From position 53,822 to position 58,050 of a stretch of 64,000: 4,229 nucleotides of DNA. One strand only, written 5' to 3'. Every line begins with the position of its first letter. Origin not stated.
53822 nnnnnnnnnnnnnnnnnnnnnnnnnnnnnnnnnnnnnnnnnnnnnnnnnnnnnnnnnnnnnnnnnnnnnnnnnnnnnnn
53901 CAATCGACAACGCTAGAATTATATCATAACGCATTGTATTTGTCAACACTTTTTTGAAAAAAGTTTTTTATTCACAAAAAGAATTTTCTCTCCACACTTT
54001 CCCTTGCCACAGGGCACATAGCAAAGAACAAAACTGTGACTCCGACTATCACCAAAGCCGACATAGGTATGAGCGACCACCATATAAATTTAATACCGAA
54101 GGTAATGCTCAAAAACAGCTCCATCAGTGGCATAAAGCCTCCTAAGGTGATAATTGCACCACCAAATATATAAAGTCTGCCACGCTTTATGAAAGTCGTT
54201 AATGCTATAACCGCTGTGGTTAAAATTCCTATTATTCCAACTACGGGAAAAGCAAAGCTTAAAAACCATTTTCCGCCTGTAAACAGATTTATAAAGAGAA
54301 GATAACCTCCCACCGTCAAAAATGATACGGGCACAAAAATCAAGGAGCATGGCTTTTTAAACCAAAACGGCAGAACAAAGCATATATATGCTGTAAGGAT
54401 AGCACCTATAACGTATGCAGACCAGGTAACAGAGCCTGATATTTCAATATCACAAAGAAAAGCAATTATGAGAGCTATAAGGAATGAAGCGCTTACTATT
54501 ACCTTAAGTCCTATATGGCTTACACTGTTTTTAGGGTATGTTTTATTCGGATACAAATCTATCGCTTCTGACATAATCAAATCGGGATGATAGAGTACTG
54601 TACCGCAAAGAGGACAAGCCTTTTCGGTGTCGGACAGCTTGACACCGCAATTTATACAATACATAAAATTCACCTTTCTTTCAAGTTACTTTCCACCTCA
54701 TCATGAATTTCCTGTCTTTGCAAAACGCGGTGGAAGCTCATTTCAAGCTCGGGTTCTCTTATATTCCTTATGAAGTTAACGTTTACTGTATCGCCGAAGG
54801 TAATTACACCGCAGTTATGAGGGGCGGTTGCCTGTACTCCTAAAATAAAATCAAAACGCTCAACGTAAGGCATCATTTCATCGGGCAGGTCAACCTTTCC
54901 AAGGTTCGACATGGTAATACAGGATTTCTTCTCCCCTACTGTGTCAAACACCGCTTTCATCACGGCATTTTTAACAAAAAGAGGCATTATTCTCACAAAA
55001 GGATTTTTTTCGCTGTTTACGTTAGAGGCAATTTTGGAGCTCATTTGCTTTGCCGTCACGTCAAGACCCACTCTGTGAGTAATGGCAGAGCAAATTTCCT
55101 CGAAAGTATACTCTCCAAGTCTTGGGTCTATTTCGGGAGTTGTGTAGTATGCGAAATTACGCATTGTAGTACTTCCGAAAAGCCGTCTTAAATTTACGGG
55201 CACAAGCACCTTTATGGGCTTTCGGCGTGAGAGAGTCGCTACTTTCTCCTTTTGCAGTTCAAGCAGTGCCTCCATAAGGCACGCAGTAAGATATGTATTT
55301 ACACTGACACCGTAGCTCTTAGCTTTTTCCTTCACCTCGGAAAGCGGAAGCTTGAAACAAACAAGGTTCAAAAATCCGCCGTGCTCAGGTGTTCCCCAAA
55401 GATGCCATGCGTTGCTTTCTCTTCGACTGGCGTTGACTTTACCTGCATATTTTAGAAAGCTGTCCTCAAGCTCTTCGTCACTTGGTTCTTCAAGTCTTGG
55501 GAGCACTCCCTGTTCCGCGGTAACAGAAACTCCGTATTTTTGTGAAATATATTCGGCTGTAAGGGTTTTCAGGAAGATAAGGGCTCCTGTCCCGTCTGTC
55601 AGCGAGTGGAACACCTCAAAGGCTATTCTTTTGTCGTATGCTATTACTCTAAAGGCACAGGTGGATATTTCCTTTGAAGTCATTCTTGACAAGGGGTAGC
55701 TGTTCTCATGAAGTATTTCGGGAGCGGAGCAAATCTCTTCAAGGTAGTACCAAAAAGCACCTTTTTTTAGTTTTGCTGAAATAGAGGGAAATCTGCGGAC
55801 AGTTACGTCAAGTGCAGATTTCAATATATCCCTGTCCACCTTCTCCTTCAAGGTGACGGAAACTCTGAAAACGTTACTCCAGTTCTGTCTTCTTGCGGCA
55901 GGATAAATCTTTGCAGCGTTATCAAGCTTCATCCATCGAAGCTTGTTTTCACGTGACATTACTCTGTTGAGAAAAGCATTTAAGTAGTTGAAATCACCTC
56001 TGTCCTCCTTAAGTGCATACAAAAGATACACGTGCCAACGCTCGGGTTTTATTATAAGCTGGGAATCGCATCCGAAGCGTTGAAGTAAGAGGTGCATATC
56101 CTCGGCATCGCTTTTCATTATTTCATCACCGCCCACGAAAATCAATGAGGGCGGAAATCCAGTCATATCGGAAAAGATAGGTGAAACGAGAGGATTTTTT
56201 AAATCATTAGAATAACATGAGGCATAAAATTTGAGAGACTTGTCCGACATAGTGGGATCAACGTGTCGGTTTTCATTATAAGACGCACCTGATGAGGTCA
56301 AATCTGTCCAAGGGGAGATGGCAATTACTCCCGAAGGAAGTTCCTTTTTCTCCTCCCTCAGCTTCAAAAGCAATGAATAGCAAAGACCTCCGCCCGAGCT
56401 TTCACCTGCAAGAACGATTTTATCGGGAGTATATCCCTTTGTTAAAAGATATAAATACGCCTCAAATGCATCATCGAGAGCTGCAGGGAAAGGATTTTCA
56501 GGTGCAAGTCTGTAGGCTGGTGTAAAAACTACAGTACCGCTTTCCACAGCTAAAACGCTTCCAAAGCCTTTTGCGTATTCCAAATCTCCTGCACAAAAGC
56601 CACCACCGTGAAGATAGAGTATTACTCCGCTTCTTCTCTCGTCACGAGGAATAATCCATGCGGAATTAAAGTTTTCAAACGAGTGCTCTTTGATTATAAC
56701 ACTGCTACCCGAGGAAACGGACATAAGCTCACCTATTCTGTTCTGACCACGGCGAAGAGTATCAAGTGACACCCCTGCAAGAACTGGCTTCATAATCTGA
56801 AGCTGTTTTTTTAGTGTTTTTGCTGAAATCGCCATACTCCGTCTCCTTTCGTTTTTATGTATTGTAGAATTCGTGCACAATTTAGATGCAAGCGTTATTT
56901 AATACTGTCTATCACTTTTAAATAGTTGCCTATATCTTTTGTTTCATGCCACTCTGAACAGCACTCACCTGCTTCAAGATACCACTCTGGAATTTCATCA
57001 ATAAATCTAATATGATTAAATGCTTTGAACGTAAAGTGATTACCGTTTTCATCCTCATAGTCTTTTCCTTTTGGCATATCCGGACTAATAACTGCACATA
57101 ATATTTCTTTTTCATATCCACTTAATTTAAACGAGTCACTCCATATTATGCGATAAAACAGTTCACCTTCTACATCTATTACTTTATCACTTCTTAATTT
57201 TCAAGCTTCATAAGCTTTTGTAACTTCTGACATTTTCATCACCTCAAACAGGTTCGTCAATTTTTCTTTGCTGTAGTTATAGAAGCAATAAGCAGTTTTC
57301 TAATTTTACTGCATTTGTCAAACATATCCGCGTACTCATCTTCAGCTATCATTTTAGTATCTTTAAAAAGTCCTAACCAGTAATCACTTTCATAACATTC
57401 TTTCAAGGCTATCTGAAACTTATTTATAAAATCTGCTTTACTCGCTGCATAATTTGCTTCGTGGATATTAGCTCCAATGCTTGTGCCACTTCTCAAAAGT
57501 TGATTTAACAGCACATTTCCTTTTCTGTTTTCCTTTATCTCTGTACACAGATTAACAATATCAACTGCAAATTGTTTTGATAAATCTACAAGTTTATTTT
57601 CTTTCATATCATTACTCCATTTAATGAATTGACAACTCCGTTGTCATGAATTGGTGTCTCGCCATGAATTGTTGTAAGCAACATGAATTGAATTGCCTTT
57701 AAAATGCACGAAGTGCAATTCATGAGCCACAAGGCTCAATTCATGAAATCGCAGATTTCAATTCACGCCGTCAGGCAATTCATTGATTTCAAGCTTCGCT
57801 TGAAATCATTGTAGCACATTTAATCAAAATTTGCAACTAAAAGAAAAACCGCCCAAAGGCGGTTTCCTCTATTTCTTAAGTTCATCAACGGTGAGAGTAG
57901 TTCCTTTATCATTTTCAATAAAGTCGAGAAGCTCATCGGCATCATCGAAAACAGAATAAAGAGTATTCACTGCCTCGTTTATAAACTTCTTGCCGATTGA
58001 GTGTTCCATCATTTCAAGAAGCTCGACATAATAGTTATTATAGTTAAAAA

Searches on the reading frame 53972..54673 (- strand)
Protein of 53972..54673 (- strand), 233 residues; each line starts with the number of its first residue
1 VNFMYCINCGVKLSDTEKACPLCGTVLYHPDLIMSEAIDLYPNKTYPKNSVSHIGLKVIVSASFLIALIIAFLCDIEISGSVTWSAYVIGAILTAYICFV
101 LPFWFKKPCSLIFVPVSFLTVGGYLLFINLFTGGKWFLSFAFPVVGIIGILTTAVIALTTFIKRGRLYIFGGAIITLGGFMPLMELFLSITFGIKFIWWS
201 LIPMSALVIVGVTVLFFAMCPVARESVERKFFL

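Call 86: search_protein_families(library=pfam, proteins=[window:53972-54673:-], max_evalue=0.00001)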
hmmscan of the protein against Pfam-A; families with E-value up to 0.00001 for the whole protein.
window:53972-54673:- (233 aa): 2 families
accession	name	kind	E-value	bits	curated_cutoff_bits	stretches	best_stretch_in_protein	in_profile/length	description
PF19845.4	DUF6320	-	3.5e-07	30.7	29.9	1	48-231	6-184/186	Family of unknown function (DUF6320)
PF13240.11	Zn_Ribbon_1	-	6.4e-06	26.2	25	1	5-26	1-22/23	zinc-ribbon domain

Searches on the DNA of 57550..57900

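Call 13: search_rna_families(source=window, start=57550, end=57900, threshold=evalue, max_evalue=10)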
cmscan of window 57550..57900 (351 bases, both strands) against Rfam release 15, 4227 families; matches with E-value up to 10: 15.
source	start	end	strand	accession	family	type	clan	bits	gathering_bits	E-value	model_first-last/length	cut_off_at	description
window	57778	57872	+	RF00106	RNAI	Gene; antisense;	-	30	47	0.00078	1-102/102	no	RNAI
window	57804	57873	+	RF02064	STnc370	Gene; sRNA;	-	22.2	54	1.3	1-71/71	no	Enterobacterial sRNA STnc370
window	57794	57876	+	RF02059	STnc50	Gene; sRNA;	-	20.9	55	0.36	1-84/84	no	Salmonella enterica sRNA STnc40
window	57568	57651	+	RF02280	TtnuCD3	Gene; snRNA; snoRNA; CD-box;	-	20.1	70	1.6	1-72/72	no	Tetrahymena snoRNA TtnuCD3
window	57776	57885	-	RF02434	SpF39_sRNA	Gene; sRNA;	-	18.6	60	8.2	1-109/109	no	Streptococcus sRNA SpF39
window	57844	57865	+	RF02084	STnc130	Gene; sRNA;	-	18.5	55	2.3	105-126/135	no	Enterobacteria sRNA STnc130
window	57840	57885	-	RF02083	OrzO-P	Gene; antitoxin;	-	18.1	60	1.6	31-76/76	no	OrzO-P RNA antitoxin family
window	57601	57887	-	RF02842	RefA1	Gene; sRNA;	-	15.3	94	0.52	1-222/222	no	Enterococcus sRNA A1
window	57839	57900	-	RF01859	Phe_leader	Cis-reg; leader;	-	15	55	6.7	61-125/125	5'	Phenylalanine leader peptide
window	57827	57892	-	RF02621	BSnc120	Gene; sRNA;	-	14.3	114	3.2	1-88/88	no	Brucella sRNA 120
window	57836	57900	-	RF01772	rnk_pseudo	Cis-reg; leader;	-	14.3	55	7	42-108/108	5'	Pseudomonas rnk leader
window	57841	57900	-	RF00512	Leu_leader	Cis-reg; leader;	-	13.5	50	3.6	86-148/148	5'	Leucine operon leader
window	57555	57660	-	RF02515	AfaR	Gene; sRNA;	-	12.7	100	8.8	1-234/234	no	AfaR small RNA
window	57563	57634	+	RF00636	NRON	Gene;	-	11.2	50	0.49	1-370/370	no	ncRNA Repressor of NFAT (nuclear factor of activated T cells)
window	57837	57900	+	RF00516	ylbH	Cis-reg; leader;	-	10.6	50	8.7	1-62/122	3'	ylbH leader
